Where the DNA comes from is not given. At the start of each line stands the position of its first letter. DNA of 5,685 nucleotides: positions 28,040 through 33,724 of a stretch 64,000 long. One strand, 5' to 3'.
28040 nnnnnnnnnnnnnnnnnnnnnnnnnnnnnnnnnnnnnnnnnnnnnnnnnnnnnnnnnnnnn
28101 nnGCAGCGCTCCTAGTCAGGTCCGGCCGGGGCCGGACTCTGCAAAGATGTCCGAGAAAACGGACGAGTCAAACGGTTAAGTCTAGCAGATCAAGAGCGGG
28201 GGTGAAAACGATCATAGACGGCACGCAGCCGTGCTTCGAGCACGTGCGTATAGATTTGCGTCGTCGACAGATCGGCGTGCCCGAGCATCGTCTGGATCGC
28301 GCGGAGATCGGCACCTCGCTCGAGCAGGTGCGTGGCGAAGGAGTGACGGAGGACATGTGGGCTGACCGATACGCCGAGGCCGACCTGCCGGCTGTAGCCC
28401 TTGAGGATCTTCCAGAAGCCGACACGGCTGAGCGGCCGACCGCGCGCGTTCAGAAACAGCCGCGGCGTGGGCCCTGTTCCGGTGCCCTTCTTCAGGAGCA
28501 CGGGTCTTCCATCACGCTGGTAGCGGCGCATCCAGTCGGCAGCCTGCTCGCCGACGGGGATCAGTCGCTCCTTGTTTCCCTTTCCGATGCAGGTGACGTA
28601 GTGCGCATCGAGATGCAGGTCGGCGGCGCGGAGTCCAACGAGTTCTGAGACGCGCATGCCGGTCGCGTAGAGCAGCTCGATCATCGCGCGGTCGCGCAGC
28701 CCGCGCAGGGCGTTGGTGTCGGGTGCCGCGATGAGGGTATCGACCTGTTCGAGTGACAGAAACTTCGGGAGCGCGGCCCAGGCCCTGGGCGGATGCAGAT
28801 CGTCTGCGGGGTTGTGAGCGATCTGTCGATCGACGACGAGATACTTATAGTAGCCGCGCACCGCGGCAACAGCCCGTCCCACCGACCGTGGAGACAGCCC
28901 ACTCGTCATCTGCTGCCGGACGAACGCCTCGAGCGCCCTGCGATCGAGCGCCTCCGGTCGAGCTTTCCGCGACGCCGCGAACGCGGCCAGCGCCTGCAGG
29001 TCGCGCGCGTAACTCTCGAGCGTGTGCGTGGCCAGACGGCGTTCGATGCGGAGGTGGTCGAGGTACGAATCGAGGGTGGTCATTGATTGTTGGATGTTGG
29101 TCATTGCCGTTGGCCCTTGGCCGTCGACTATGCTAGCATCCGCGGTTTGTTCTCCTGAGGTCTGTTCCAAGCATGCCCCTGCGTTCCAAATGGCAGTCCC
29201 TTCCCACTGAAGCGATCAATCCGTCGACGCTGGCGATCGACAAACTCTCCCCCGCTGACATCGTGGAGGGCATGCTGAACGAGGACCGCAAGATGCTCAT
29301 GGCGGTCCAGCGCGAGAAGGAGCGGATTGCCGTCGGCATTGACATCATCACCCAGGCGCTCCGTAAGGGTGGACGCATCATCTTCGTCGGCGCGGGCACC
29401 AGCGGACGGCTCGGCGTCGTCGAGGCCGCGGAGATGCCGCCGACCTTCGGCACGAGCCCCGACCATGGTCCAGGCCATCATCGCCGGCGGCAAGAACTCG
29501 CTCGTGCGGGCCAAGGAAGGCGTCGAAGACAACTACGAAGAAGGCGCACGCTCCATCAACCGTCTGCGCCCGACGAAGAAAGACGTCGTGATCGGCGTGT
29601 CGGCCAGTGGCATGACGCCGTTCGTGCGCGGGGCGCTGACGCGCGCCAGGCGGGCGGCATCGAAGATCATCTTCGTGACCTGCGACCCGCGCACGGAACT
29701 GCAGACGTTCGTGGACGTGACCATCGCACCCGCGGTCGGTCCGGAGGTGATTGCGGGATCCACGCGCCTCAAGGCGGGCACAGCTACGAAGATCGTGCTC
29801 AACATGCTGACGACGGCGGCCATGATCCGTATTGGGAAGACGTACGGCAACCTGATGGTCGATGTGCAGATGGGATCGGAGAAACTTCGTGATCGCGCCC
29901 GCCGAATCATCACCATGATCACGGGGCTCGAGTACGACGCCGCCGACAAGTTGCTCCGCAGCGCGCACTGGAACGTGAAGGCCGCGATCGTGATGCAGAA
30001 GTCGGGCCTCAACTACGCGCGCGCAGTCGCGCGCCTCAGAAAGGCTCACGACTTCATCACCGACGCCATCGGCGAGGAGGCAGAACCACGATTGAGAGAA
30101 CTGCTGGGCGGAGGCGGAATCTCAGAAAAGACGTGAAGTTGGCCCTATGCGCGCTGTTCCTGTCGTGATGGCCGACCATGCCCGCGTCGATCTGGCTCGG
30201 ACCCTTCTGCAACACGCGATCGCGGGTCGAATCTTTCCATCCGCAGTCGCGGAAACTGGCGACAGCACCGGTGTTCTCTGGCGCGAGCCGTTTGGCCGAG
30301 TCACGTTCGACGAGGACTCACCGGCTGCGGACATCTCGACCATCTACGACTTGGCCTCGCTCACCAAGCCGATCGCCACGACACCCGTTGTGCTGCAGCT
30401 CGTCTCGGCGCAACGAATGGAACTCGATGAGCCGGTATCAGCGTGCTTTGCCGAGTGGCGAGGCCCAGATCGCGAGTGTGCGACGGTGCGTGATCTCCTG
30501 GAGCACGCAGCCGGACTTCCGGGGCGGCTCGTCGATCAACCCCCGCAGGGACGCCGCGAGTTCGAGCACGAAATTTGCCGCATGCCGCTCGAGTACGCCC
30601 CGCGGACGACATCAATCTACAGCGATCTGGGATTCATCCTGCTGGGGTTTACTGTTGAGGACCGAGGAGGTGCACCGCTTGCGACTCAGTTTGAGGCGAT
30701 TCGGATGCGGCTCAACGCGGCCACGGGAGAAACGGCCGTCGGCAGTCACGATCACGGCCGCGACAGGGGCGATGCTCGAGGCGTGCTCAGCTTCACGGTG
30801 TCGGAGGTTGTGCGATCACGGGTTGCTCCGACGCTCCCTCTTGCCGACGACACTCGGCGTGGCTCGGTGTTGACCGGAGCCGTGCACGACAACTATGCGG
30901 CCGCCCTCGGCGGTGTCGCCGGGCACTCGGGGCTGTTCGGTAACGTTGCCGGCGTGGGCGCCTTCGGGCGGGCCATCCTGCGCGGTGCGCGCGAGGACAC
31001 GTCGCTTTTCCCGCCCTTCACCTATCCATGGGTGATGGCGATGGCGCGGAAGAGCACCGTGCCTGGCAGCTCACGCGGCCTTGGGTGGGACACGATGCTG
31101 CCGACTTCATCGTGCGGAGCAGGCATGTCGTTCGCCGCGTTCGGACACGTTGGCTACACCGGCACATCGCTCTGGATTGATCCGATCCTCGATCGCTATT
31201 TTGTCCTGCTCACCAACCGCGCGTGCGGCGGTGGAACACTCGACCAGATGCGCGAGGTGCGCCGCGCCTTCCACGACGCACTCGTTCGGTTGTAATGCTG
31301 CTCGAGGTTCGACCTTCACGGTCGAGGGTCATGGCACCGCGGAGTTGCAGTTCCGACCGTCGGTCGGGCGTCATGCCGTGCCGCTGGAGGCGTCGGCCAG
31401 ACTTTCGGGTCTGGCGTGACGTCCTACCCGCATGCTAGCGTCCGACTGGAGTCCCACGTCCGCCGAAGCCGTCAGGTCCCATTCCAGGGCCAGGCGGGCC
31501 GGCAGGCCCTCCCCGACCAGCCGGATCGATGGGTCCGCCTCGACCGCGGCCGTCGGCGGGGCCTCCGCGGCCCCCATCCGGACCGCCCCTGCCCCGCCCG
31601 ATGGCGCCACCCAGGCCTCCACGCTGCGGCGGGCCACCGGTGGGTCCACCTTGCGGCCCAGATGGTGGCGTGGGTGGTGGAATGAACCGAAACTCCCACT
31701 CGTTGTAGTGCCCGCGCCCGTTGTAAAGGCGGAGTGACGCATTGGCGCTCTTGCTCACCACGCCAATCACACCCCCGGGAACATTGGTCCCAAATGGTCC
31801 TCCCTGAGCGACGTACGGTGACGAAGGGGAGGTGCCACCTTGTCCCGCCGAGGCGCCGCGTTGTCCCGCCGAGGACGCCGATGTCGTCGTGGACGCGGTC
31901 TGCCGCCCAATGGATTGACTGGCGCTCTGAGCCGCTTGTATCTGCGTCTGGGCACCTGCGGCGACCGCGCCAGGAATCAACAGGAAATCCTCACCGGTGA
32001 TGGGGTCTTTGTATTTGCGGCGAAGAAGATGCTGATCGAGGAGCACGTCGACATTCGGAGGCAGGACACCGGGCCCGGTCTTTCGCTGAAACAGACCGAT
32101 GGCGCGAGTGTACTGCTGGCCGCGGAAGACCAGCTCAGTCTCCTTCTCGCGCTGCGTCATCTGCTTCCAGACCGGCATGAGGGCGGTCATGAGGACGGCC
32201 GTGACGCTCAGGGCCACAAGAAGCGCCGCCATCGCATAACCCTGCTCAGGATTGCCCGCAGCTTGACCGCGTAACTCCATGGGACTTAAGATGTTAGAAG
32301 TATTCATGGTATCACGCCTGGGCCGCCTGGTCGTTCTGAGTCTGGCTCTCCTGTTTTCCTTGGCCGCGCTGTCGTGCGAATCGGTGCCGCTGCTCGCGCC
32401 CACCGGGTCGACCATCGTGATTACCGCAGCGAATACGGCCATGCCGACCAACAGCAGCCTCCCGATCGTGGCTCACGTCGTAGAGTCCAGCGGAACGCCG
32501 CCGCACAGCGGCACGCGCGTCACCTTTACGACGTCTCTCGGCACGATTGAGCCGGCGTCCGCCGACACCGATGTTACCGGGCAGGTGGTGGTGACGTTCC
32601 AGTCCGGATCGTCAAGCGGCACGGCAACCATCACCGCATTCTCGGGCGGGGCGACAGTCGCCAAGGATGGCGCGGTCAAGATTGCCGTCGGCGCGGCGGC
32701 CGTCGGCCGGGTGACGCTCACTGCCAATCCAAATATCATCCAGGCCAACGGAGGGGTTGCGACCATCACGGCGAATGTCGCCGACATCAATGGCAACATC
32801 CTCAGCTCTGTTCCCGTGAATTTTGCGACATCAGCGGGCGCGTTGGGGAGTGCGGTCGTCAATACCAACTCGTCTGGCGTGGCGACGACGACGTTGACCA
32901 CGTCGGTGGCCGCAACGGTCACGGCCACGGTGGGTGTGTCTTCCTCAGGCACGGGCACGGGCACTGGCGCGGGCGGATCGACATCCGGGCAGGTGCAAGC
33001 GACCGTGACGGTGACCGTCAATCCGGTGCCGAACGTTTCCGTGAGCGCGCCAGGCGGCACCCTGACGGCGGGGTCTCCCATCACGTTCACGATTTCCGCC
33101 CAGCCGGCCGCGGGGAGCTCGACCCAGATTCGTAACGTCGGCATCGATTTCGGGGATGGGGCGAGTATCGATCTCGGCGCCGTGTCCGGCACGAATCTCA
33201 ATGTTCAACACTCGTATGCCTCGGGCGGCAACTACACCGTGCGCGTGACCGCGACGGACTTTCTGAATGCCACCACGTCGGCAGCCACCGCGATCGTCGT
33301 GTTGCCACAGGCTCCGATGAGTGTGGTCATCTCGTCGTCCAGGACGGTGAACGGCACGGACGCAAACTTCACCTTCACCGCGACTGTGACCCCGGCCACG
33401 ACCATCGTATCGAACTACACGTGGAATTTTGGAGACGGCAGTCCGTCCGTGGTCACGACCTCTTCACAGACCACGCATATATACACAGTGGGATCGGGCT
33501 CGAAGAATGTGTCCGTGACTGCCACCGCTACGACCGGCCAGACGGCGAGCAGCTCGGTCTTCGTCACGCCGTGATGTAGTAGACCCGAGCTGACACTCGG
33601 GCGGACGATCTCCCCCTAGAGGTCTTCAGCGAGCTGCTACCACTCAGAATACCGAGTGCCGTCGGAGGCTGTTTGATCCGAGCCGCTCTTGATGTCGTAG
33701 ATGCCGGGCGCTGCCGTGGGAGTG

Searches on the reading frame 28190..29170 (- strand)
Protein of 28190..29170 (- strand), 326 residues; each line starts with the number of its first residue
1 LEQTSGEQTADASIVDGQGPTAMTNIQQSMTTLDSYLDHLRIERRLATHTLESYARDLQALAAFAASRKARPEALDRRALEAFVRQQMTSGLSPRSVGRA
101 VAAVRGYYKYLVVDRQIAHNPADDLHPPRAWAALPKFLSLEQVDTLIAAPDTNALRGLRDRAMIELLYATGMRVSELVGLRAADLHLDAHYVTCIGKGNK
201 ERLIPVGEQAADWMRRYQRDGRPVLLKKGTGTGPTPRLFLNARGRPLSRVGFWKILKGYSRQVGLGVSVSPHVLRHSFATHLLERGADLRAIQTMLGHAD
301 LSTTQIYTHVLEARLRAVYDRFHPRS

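Call 49: search_protein_families(library=pfam, proteins=[window:28190-29170:-], max_evalue=0.00001)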
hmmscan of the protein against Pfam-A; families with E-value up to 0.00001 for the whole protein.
window:28190-29170:- (326 aa): 2 families
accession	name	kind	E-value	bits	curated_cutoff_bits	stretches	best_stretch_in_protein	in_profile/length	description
PF00589.27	Phage_integrase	-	2e-47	161.6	27.1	1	136-312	1-170/172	Phage integrase family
PF02899.23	Phage_int_SAM_1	-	8.9e-17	61.6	22.3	1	33-112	1-80/83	Phage integrase, N-terminal SAM-like domain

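Call 51: search_protein_families(library=ncbifam, proteins=[window:28190-29170:-], max_evalue=0.00001)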
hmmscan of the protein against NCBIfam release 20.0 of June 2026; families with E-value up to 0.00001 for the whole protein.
window:28190-29170:- (326 aa): 11 families
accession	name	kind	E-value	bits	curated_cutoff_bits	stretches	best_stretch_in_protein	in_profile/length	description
NF001399.0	PRK00283.1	subfamily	2.2e-108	362.1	279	1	27-326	3-299/300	tyrosine recombinase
TIGR02225.1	recomb_XerD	equivalog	2.8e-107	358.3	329.6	1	35-325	2-289/290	site-specific tyrosine recombinase XerD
TIGR02224.1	recomb_XerC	equivalog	1.9e-95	319.7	335.15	1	35-326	2-293/295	tyrosine recombinase XerC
NF002331.0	PRK01287.1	subfamily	2.4e-63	214.3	371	1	24-324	21-326/365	site-specific tyrosine recombinase XerC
NF040815.2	recomb_XerA_Arch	equivalog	7.1e-60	202.8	220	1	35-319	2-263/263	site-specific tyrosine recombinase/integron integrase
TIGR02249.1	integrase_gron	subfamily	8.7e-38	130.4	265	2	256-317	246-307/315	integron integrase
NF003462.0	PRK05084.1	equivalog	5.9e-29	100.9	267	1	159-322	196-356/360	tyrosine recombinase XerS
NF011946.0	PRK15417.1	equivalog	1.2e-23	83.8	435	2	252-314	257-319/337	integron integrase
NF007370.0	PRK09870.1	subfamily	2.9e-19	69.5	221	1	136-323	11-192/200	tyrosine-type DNA invertase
NF007371.0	PRK09871.1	subfamily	8.1e-19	67.9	222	1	137-321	6-185/198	tyrosine-type DNA invertase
NF040693.1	recomb_GmtY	equivalog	2.6e-08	33.6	340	0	235-313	350-435/441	gamma-mobile-trio recombinase GmtY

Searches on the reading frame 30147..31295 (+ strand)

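Call 50: search_protein_families(library=pfam, proteins=[window:30147-31295:+], max_evalue=0.00001)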
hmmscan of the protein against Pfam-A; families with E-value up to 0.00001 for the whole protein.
window:30147-31295:+ (382 aa): 1 family
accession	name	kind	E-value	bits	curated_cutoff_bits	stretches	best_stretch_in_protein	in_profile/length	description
PF00144.29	Beta-lactamase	-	9.4e-32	110.9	27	1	64-360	47-312/329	Beta-lactamase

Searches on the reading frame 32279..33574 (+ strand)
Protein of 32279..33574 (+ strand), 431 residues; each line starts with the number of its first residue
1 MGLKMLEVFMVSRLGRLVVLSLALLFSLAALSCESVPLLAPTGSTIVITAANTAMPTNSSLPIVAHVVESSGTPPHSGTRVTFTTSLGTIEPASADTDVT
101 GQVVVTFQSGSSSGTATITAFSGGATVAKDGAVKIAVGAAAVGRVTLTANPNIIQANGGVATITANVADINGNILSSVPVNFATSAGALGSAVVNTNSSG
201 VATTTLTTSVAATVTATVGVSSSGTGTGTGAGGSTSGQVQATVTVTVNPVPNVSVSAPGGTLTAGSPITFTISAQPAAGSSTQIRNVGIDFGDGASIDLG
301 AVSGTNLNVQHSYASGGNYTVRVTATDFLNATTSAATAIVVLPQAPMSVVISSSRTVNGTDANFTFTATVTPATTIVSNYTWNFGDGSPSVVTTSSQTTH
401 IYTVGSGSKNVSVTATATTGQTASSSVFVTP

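Call 50: search_protein_families(library=pfam, proteins=[window:32279-33574:+], max_evalue=0.00001)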
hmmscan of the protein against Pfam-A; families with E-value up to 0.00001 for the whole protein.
window:32279-33574:+ (431 aa): 4 families
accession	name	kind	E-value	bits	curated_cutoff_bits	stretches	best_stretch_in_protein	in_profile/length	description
PF18911.6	PKD_4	-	7.4e-15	55.2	27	2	256-337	8-80/85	PKD domain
PF00801.26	PKD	-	8.1e-13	48.6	23.5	1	253-340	2-80/80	PKD domain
PF02369.22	Big_1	-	1.5e-11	44.7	34.9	1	145-221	2-81/93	Bacterial Ig-like domain (group 1)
PF09134.16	Invasin_D3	-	3e-07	31.3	33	0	145-223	5-88/98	Invasin, domain 3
